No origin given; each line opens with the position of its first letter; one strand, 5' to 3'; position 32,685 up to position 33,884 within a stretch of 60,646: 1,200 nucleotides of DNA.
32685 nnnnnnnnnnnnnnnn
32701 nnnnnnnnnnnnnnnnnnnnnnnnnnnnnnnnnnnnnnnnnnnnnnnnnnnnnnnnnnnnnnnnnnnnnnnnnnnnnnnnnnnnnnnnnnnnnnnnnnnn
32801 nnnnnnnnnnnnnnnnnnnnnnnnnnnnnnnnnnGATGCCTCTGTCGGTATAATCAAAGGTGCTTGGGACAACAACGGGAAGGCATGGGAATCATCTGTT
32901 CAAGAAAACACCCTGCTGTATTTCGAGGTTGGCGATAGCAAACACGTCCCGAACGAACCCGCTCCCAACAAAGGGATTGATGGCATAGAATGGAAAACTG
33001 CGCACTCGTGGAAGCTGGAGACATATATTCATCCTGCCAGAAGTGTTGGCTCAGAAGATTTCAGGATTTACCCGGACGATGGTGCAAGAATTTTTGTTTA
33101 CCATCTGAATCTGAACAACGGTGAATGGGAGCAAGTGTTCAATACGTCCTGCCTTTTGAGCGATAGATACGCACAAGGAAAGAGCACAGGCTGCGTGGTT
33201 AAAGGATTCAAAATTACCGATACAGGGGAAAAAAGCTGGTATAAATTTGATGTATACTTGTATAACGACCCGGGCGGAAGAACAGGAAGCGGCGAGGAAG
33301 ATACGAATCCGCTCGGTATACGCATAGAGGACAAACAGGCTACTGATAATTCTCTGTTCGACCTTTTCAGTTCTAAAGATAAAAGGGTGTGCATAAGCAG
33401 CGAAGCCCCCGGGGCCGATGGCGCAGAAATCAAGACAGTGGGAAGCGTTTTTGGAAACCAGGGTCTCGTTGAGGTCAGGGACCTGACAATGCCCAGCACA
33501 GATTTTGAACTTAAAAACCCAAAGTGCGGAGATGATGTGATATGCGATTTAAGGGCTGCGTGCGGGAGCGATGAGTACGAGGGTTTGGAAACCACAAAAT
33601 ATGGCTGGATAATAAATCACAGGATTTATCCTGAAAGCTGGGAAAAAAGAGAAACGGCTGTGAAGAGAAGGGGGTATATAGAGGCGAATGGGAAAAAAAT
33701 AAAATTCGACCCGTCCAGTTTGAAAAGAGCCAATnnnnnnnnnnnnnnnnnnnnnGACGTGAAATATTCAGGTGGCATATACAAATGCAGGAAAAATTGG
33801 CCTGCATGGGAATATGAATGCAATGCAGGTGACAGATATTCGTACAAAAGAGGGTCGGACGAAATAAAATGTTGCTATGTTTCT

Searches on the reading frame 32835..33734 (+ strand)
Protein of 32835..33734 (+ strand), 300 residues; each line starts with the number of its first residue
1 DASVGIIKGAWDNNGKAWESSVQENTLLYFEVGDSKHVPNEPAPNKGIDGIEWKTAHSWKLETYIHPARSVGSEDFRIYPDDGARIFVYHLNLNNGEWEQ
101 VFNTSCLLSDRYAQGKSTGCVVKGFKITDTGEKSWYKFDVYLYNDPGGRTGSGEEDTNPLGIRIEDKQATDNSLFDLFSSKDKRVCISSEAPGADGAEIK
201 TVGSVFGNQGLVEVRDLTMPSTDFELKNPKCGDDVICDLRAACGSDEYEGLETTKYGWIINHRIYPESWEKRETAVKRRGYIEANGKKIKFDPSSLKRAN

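Call 65: search_solved_structures(query=A4, max_evalue=10)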
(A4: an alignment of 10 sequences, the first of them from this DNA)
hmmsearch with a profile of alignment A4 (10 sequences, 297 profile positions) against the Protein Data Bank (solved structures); distinct sequences matched with E-value up to 10: 2.
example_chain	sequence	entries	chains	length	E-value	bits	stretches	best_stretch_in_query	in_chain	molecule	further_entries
9y6s_8B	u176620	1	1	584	0.53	12.9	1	216-268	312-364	Dynein regulatory complex subunit 2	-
2k3d_A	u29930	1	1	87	0.88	12.2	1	134-183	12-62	Lin0334 protein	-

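Call 71: search_protein_families(library=pfam, alignment_id=A4, max_evalue=5)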
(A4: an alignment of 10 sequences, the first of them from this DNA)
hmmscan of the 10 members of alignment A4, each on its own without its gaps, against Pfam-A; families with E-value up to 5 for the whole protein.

A. member 1, seq(300 aa): 1 family
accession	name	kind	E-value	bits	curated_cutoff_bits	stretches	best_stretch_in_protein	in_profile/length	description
PF11606.14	AlcCBM31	-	0.18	12.4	25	1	73-128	7-59/93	Family 31 carbohydrate binding protein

B. families by the number of members that match (of 10 scanned): 3 families
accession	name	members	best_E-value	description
PF03425.19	CBM_11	1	0.023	Carbohydrate binding domain (family 11)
PF00801.26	PKD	1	0.076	PKD domain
PF11606.14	AlcCBM31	1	0.18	Family 31 carbohydrate binding protein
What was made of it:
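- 32835..33575 (+): Conserved downstream domain (aa 394-~640; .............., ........, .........). Fold unknown. In Hint-less orthologues it is joined directly to the Cys-rich linker. No Pfam or PDB hits (calls 65, 71).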
